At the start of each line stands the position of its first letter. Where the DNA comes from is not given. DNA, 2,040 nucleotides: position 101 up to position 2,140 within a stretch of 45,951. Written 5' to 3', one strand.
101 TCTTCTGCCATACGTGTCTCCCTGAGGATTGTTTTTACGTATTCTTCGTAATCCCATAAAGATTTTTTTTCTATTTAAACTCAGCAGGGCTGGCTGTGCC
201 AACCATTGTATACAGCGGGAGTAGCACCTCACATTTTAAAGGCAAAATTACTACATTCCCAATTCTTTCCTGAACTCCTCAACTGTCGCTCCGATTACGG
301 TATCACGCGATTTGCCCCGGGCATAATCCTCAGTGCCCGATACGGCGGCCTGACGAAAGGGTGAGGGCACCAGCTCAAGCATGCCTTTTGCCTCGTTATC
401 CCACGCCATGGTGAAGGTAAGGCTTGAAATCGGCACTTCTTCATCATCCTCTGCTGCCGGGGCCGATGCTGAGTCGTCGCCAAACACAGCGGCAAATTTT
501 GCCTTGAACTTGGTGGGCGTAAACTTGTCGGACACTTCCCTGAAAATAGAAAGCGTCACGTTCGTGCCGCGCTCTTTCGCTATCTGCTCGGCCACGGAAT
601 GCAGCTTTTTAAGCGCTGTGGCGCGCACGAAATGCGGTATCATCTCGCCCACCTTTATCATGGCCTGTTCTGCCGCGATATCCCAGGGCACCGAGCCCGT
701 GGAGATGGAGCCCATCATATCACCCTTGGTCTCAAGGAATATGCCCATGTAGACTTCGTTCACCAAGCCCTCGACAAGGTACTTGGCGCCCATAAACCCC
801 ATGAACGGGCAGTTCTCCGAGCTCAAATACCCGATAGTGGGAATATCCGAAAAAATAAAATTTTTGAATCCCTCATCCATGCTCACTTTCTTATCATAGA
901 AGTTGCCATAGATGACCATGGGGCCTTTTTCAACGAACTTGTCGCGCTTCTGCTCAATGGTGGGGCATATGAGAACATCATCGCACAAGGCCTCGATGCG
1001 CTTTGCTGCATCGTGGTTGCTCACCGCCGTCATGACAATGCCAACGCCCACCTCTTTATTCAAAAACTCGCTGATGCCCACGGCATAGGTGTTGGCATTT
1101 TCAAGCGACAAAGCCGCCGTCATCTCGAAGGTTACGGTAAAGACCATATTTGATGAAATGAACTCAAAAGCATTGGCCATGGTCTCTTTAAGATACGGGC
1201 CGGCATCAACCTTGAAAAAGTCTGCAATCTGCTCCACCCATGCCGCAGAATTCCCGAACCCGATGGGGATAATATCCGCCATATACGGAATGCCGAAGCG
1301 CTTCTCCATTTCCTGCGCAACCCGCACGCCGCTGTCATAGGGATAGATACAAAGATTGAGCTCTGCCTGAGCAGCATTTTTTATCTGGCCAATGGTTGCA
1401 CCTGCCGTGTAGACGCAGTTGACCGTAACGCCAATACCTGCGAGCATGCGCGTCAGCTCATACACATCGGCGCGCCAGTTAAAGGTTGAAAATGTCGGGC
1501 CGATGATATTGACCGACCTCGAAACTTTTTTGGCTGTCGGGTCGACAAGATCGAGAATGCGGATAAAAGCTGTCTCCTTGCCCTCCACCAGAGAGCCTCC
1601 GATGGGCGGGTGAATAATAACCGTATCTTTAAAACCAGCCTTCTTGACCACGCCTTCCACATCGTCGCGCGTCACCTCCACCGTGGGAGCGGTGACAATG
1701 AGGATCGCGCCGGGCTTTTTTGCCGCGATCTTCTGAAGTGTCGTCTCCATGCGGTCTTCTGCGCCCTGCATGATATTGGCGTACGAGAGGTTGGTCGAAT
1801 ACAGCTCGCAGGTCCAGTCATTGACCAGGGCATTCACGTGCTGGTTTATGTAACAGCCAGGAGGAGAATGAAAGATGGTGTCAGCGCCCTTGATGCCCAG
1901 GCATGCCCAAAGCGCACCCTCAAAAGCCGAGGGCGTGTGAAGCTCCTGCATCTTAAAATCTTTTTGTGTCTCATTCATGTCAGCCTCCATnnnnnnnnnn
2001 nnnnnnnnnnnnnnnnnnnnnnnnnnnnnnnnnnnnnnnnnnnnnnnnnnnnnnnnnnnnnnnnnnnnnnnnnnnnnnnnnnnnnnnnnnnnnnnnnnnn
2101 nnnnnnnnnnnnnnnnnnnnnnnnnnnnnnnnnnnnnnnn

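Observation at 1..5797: Orphan nitrogenase-superfamily reductase operon under MarR control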

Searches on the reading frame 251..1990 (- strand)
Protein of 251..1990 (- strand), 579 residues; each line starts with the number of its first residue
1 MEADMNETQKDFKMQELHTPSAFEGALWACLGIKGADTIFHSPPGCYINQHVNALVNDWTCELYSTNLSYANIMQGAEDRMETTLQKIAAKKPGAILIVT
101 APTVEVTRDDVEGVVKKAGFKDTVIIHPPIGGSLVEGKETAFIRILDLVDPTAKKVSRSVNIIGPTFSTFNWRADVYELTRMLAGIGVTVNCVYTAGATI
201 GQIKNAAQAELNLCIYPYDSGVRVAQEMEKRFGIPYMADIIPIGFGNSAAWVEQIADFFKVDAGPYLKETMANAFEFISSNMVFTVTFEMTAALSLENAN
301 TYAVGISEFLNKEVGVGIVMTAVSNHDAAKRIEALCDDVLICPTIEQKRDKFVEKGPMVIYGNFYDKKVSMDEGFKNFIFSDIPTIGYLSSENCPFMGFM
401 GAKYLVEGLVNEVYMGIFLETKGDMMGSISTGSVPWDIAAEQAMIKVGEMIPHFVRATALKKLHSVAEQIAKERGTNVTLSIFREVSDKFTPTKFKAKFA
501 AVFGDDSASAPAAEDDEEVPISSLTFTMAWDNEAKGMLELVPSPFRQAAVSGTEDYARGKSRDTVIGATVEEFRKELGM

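Call 3: search_protein_families(library=pfam, proteins=[window:251-1990:-], max_evalue=0.01)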
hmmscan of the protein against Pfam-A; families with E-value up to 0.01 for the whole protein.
window:251-1990:- (579 aa): 2 families
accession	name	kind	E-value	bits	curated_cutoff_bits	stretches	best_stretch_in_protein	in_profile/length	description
PF00148.24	Oxidored_nitro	-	3.4e-57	194.6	28.6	1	21-413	1-398/399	Nitrogenase component 1 type Oxidoreductase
PF08369.16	PCP_red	-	9.7e-10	38.8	32.5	2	530-572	1-43/45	Proto-chlorophyllide reductase 57 kD subunit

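Call 4: search_protein_families(library=ncbifam, proteins=[window:251-1990:-], max_evalue=0.001)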
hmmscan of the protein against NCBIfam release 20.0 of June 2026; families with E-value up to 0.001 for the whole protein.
window:251-1990:- (579 aa): 14 families
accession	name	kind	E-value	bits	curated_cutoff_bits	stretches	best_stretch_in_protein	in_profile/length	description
TIGR01278.1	DPOR_BchB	equivalog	2e-46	158.9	490.35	1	22-417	12-421/512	ferredoxin:protochlorophyllide reductase (ATP-dependent) subunit B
NF002789.0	PRK02910.1-3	equivalog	6.9e-39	134.1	509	2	30-416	20-428/535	ferredoxin:protochlorophyllide reductase (ATP-dependent) subunit B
TIGR02014.1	BchZ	equivalog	7.3e-34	117.5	529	1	17-477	5-461/468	chlorophyllide a reductase subunit Z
NF002790.0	PRK02910.1-4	equivalog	4.8e-19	68.4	912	1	158-417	167-426/530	ferredoxin:protochlorophyllide reductase (ATP-dependent) subunit B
TIGR01283.1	nifE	equivalog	3.2e-18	65.6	505.1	1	20-262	44-297/459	nitrogenase iron-molybdenum cofactor biosynthesis protein NifE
TIGR01862.1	N2-ase-Ialpha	subfamily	1.9e-16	59.8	486.05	1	38-263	54-292/444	nitrogenase component I subunit alpha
NF011047.0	PRK14477.1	equivalog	1.3e-13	49.7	1229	1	19-271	34-292/917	bifunctional nitrogenase iron-molybdenum cofactor biosynthesis protein NifEN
TIGR01284.1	alt_nitrog_alph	subfamily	2.8e-13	49.1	512.8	1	33-262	59-298/457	nitrogenase subunit alpha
TIGR01282.1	nifD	equivalog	3.3e-12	45.9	653.55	1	56-260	94-304/466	nitrogenase molybdenum-iron protein alpha chain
TIGR01860.1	VNFD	equivalog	2.5e-10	39.6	823.1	1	40-262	68-300/461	nitrogenase vanadium-iron protein, alpha chain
TIGR02931.1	anfK_nitrog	equivalog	1.6e-09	37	853.85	1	24-260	22-284/461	Fe-only nitrogenase subunit beta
TIGR02932.1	vnfK_nitrog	equivalog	2.4e-08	33.2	873.95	1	25-258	20-279/457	V-containing nitrogenase subunit beta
TIGR01285.1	nifN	equivalog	2e-05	23.7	326.8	1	21-118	18-117/433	nitrogenase iron-molybdenum cofactor biosynthesis protein NifN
TIGR03282.1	methan_mark_13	equivalog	0.00083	18.5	268.4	0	20-126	4-109/352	Ni-sirohydrochlorin a,c-diamide reductive cyclase catalytic subunit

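Call 10: find_homologous_proteins(query=window:251-1990:-, max_evalue=1e-10)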
Query window:251-1990:- (579 aa): 135 proteins with E <= 1e-10 among 8000 candidates; the best 120 are listed.
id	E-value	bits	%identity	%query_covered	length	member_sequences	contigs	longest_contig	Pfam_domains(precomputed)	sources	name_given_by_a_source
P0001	0.0e+0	1253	95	100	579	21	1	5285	PF08369.17,PF00148.25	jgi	jgi:light-independent protochlorophyllide reductase B subunit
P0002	0.0e+0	1186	91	99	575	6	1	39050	PF08369.17,PF00148.25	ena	-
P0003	0.0e+0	1176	90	99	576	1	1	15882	PF08369.17,PF00148.25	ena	-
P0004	0.0e+0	1153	87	99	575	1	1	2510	PF08369.17,PF00148.25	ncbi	-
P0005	0.0e+0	1139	87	99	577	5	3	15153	PF08369.17,PF00148.25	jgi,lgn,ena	-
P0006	0.0e+0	1121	85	99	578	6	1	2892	PF08369.17,PF00148.25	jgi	-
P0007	0.0e+0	1119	85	99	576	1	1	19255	PF08369.17,PF00148.25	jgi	-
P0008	0.0e+0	1119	85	99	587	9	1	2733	PF08369.17,PF00148.25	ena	-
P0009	0.0e+0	1117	85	99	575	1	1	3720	PF08369.17,PF00148.25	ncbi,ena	-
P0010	0.0e+0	1115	85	99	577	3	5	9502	PF08369.17,PF00148.25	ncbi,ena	-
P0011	0.0e+0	1115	85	99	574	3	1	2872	PF08369.17,PF00148.25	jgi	jgi:light-independent protochlorophyllide reductase B subunit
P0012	0.0e+0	1109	85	99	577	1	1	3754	PF08369.17,PF00148.25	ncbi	-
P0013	0.0e+0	1107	85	99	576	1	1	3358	PF08369.17,PF00148.25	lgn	-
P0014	0.0e+0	1107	85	98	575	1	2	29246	PF08369.17,PF00148.25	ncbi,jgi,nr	ncbi:MAG: hypothetical protein FJ119_09665 [Deltaproteobacteria bacterium]|nr:hypothetical protein [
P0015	0.0e+0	1105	85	99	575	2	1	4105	PF08369.17,PF00148.25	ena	-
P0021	2.4e-292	989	74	99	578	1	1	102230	PF08369.17,PF00148.25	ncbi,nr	ncbi:MAG: hypothetical protein N3B18_04125 [Desulfobacterota bacterium]|nr:hypothetical protein [The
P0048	3.8e-254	862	66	99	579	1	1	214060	PF08369.17,PF00148.25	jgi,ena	-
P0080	2.8e-201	688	52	98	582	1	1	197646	PF08369.17,PF00148.25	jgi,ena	-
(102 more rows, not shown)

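Call 12: search_solved_structures(query=window:251-1990:-, max_evalue=0.001)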
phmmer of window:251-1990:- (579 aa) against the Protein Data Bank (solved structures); distinct sequences matched with E-value up to 0.001: 21.
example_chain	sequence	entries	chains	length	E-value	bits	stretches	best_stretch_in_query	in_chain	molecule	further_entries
2xdq_B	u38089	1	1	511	2.4e-18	69.2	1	24-476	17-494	LIGHT-INDEPENDENT PROTOCHLOROPHYLLIDE REDUCTASE SUBUNIT B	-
3aet_B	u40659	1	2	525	8.4e-18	67.4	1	25-417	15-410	Light-independent protochlorophyllide reductase subunit B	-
9efu_B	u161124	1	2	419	9.5e-18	67.2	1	89-417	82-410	Light-independent protochlorophyllide reductase subunit B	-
9buo_B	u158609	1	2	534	1.3e-17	66.8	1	90-417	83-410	Light-independent protochlorophyllide reductase subunit B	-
8vqi_B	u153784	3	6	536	1.5e-17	66.6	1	90-417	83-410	Light-independent protochlorophyllide reductase subunit B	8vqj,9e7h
8vqh_B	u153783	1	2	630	2e-17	66.1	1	89-417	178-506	Light-independent protochlorophyllide reductase subunit B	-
3aeu_B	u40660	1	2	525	5.9e-17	64.6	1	89-417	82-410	Light-independent protochlorophyllide reductase subunit B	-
3aek_B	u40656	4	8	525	7.6e-17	64.2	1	89-417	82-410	Light-independent protochlorophyllide reductase subunit B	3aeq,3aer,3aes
2ynm_D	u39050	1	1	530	1.7e-12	49.9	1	159-417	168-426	LIGHT-INDEPENDENT PROTOCHLOROPHYLLIDE REDUCTASE SUBUNIT B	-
9d9u_C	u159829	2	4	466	1.9e-11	46.4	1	25-316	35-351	Nitrogenase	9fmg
9i0g_A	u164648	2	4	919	2.2e-11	46.2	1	21-257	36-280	Nitrogenase iron-molybdenum cofactor biosynthesis protein NifE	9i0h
5n6y_A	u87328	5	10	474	3.2e-10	42.4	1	23-262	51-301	Nitrogenase vanadium-iron protein alpha chain | Nitrogenase protein alpha chain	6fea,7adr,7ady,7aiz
9fmg_A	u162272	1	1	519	8.9e-09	37.6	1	32-258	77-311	Nitrogenase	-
9d9u_A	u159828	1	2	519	8.9e-09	37.6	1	32-258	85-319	Nitrogenase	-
8oie_C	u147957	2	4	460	1e-08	37.4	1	24-118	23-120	Nitrogenase iron-iron protein, beta subunit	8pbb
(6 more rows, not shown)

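Call 20: find_encoding_contigs(protein=P0021, flank=10000, max_places=2)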
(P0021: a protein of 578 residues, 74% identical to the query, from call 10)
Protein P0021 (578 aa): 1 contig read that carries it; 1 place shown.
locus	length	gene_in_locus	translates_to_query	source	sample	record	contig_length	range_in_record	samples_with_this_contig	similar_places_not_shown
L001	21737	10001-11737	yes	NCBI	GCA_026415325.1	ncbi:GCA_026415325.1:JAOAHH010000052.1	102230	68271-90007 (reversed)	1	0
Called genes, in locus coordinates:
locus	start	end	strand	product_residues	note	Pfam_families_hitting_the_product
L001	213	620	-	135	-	PF13279:4HBT_2, PF03061:4HBT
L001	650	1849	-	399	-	PF01676:Metalloenzyme, PF10143:PhosphMutase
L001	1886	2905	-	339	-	PF01075:Glyco_transf_9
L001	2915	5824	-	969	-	PF00989:PAS (weak), PF08448:PAS_4 (faint), PF13188:PAS_8 (faint), PF13426:PAS_9, PF00512:HisKA, PF02518:HATPase_c, PF00072:Response_reg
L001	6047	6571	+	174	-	PF22381:Staph_reg_Sar_Rot, PF01047:MarR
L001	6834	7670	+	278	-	PF00142:Fer4_NifH, PF01656:CbiA, PF10609:ParA (faint), PF13614:AAA_31 (weak)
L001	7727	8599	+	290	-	PF00142:Fer4_NifH, PF01656:CbiA, PF10609:ParA (faint)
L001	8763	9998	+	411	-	PF00148:Oxidored_nitro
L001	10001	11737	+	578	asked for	PF00148:Oxidored_nitro, PF08369:PCP_red (weak)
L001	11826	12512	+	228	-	PF01073:3Beta_HSD (weak), PF01370:Epimerase, PF05368:NmrA, PF13460:NAD_binding_10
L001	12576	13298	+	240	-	PF05996:Fe_bilin_red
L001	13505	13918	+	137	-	-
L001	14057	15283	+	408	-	PF03600:CitMHS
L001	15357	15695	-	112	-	PF06411:HdeA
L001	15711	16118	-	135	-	-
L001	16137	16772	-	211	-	PF13441:Gly-zipper_YMGG, PF00691:OmpA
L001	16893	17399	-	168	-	-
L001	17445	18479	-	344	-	PF07143:AttH, PF17186:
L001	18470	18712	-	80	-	-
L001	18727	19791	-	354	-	PF07719:TPR_2 (faint), PF12895:ANAPC3 (faint), PF13424:TPR_12 (faint), PF13428:TPR_14 (faint), PF13431:TPR_17 (faint), PF13432:TPR_16 (faint), PF14559:TPR_19 (faint), PF25064:ARM_TT21_5th (weak), +4 more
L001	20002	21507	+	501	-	PF02789:Peptidase_M17_N, PF00883:Peptidase_M17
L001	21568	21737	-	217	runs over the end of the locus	PF03848:TehB, PF13489:Methyltransf_23 (weak), PF05175:MTS, PF13847:Methyltransf_31 (weak), PF08241:Methyltransf_11, PF08242:Methyltransf_12 (weak), PF13649:Methyltransf_25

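Call 21: find_encoding_contigs(protein=P0048, flank=10000, max_places=2)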
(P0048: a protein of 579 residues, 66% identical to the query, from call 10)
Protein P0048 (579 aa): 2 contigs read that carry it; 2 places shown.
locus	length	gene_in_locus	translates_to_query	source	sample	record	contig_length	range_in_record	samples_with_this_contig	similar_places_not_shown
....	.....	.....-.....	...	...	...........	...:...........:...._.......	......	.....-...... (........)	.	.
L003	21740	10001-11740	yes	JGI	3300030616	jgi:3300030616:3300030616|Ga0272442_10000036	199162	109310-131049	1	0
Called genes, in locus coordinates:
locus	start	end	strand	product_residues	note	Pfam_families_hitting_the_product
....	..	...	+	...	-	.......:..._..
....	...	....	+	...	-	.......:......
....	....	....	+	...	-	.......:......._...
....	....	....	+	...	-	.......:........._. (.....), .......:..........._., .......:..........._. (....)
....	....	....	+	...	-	-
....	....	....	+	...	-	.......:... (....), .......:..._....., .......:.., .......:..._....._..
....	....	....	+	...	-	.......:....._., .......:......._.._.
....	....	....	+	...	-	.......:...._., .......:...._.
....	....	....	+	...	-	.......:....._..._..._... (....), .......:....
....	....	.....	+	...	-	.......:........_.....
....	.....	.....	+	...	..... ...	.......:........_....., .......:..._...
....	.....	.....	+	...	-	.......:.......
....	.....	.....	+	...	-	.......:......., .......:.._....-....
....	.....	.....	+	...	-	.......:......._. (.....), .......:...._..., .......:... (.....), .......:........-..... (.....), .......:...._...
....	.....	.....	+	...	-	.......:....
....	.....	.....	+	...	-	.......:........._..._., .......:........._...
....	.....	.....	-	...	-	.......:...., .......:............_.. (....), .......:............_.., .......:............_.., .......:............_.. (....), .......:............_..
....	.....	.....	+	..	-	-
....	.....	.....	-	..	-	-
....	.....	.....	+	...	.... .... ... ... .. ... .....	-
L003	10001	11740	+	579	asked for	PF00148:Oxidored_nitro, PF08369:PCP_red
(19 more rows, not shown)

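Call 22: find_encoding_contigs(protein=P0080, flank=10000, max_places=2)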
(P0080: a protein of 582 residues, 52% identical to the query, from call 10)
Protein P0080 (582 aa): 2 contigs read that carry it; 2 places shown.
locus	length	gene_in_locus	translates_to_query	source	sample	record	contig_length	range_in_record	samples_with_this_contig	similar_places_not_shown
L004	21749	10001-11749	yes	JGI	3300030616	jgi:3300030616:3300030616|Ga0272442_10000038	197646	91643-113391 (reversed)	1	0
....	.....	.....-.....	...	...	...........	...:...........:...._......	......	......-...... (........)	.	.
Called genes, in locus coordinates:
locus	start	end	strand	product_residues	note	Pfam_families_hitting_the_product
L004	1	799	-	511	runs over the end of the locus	PF00512:HisKA, PF02518:HATPase_c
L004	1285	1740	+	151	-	PF00582:Usp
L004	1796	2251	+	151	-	-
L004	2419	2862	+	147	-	-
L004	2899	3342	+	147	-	-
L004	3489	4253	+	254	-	PF00378:ECH_1, PF16113:ECH_2 (weak)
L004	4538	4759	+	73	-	-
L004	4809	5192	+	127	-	PF00072:Response_reg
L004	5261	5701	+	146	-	PF08447:PAS_3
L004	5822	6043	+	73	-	-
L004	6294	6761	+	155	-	PF22381:Staph_reg_Sar_Rot (weak), PF01047:MarR (weak)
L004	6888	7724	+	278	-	PF00142:Fer4_NifH, PF01656:CbiA, PF02374:ArsA_ATPase (weak), PF10609:ParA (faint), PF13614:AAA_31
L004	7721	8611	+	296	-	PF00142:Fer4_NifH, PF01656:CbiA, PF10609:ParA (faint), PF13614:AAA_31 (weak)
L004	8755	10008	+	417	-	PF00148:Oxidored_nitro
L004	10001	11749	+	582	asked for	PF00148:Oxidored_nitro, PF08369:PCP_red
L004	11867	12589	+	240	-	PF05996:Fe_bilin_red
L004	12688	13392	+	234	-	PF02596:DUF169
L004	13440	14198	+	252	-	PF00106:adh_short, PF08659:KR, PF13561:adh_short_C2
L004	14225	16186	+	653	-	PF02730:AFOR_N, PF01314:AFOR_C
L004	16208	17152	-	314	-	PF00149:Metallophos, PF12850:Metallophos_2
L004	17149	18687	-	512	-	PF00072:Response_reg, PF01590:GAF, PF13185:GAF_2, PF13492:GAF_3 (weak), PF13487:HD_5, PF01966:HD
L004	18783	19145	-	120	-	PF06429:Flg_bbr_C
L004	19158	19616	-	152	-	-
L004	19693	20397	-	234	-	PF02129:Peptidase_S15 (weak), PF20434:BD-FAE (faint), PF00561:Abhydrolase_1, PF12146:Hydrolase_4, PF12697:Abhydrolase_6 (faint), PF20408:Abhydrolase_11 (faint), PF00326:Peptidase_S9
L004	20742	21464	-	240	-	PF01243:PNPOx_N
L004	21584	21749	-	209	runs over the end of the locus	PF02517:Rce1-like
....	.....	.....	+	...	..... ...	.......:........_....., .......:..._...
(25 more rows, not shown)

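Call 31: find_related_loci(query=A1, collection=genome_contigs, flank=10000)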
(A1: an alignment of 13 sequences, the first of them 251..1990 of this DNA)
Query A1 (579 aa) in genome_contigs; peptide patterns used: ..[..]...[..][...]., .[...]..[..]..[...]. (x = any residue, [..] = any of these).
68 stretches matched a pattern; 38 encode a relative of the query (tblastn E <= 1e-3); 33 distinct loci.
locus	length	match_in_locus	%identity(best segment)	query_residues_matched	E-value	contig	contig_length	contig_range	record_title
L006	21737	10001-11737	93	1-579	0e+0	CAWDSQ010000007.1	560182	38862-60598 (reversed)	MAG: uncultured delta proteobacterium isolate MFD04716.bin.2.188 genome assembly, contig: contig_18180, whole genome sho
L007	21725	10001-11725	91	5-579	0e+0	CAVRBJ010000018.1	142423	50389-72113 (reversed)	MAG: uncultured delta proteobacterium isolate MFD00032.bin.2.161 genome assembly, contig: contig_39994, whole genome sho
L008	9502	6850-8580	85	5-579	0e+0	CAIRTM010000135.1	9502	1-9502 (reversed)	MAG: uncultured delta proteobacterium isolate LaPlata_bin-1461 genome assembly, contig: bin-1461:135/149, whole genome s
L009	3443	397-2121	86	4-579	0e+0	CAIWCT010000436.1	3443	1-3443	MAG: uncultured delta proteobacterium isolate AM-2014_bin-3252 genome assembly, contig: bin-3252:436/455, whole genome s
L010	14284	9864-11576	85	10-579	0e+0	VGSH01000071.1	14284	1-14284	MAG: Deltaproteobacteria bacterium isolate K_DeepCast_150m_m1_356 K_DeepCast_150m_m1_356_Ga0194126_10008199, whole genom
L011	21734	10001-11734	74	5-579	0e+0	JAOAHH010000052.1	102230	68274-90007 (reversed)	MAG: Thermodesulfobacteriota bacterium isolate SKW55 k141_503064, whole genome shotgun sequence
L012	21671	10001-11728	67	5-579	0e+0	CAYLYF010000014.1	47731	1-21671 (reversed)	MAG TPA_asm: uncultured Thermodesulfobacteriota bacterium isolate binchicken_co47_113 genome assembly, contig: NODE_455_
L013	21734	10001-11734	66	4-579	0e+0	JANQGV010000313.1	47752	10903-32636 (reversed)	MAG: Thermodesulfobacteriota bacterium isolate PL23b_bin.63 k99_1593031, whole genome shotgun sequence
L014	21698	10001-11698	65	12-579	0e+0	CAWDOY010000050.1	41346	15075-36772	MAG: uncultured delta proteobacterium isolate MFD04716.bin.2.301 genome assembly, contig: contig_7117, whole genome shot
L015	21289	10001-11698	65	12-579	0e+0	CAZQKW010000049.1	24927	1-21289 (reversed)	MAG TPA_asm: uncultured Thermodesulfobacteriota bacterium isolate binchicken_co107_87 genome assembly, contig: NODE_4977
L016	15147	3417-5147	65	5-579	0e+0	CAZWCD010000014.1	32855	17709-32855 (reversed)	MAG TPA_asm: uncultured Thermodesulfobacteriota bacterium isolate SRP192927_co7_52 genome assembly, contig: NODE_2085_le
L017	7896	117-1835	63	4-579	0e+0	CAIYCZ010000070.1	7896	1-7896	MAG: uncultured delta proteobacterium isolate AlinenSedimentsD2_bin-0128 genome assembly, contig: bin-0128:070/635, whol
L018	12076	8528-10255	66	5-579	0e+0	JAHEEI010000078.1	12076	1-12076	MAG: Proteobacteria bacterium isolate Ww263 NODE_10193_length_12076_cov_3.716688, whole genome shotgun sequence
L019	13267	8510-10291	61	1-579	0e+0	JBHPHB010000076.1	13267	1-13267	Spirochaetota bacterium isolate SAG AM-311-O03 NODE_76_length_13267_cov_26.397366, whole genome shotgun sequence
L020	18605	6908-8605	51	10-579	0e+0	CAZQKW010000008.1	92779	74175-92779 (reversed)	MAG TPA_asm: uncultured Thermodesulfobacteriota bacterium isolate binchicken_co107_87 genome assembly, contig: NODE_561_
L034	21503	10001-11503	51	3-503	0e+0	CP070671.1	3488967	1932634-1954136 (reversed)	MAG: Chromatiales bacterium isolate bin74 chromosome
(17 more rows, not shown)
